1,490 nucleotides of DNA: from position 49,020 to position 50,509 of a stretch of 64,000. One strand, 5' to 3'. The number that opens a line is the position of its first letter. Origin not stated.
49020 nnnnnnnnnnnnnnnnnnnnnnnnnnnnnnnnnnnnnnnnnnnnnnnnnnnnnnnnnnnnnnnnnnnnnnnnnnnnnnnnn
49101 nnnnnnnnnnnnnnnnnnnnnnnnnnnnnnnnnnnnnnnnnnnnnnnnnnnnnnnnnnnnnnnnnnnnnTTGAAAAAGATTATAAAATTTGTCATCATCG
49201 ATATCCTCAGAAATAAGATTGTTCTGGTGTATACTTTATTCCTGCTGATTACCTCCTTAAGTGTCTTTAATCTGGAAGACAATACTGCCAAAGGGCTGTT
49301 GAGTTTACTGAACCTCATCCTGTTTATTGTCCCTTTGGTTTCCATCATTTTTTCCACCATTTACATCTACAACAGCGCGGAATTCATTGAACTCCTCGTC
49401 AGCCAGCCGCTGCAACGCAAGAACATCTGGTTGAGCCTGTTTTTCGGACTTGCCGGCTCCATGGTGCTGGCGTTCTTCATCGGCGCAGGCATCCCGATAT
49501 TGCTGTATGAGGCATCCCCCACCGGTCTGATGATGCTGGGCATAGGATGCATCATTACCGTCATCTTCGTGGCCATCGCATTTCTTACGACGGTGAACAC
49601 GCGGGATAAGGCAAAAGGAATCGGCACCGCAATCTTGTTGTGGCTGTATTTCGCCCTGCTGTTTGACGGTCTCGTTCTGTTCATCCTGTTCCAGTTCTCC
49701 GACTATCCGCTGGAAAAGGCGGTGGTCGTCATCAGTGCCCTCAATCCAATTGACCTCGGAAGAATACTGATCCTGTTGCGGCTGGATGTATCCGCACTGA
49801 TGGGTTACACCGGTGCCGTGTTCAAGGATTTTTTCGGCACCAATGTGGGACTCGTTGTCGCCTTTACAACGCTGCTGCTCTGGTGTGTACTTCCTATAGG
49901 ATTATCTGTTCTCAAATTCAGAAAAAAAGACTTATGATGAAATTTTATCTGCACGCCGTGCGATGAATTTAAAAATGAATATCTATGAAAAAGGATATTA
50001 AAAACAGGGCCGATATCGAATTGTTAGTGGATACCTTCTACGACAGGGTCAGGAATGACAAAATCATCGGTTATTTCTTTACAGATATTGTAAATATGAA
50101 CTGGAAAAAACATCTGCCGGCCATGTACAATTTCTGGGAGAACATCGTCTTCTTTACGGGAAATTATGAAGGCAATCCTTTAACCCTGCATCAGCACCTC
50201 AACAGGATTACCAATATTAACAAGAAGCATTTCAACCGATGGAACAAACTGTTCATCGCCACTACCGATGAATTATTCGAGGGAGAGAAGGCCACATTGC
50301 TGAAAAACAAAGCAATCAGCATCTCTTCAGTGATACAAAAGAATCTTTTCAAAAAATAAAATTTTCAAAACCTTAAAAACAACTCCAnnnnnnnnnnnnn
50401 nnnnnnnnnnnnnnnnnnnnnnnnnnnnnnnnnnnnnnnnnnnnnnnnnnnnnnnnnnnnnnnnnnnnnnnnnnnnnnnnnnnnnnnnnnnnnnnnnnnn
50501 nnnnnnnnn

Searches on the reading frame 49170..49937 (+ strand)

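Call 3: search_protein_families(library=pfam, proteins=[window:49170-49937:+])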
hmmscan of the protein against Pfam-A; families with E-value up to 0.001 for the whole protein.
window:49170-49937:+ (255 aa): 1 family
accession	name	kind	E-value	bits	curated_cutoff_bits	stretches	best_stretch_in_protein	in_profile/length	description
PF12679.13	ABC2_membrane_2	-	1.7e-06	28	27.2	1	41-255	49-283/283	ABC-2 family transporter protein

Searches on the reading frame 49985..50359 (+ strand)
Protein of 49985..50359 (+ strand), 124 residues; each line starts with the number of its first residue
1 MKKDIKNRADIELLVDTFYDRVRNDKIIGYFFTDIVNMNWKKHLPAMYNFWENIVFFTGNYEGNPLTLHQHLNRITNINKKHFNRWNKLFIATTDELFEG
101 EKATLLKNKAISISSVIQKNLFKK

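Call 3: search_protein_families(library=pfam, proteins=[window:49985-50359:+])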
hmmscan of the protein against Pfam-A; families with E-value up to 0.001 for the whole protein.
window:49985-50359:+ (124 aa): 0 families

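Call 19: search_protein_families(library=pfam, proteins=[window:49985-50359:+], max_evalue=10)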
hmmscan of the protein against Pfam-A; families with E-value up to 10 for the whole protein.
window:49985-50359:+ (124 aa): 2 families
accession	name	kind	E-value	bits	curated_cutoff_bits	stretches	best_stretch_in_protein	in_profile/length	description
PF01152.27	Bac_globin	-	0.008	16.8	21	1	9-95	10-96/121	Bacterial-like globin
PF11563.14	Protoglobin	-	0.016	15.6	25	1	9-85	31-73/158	Protoglobin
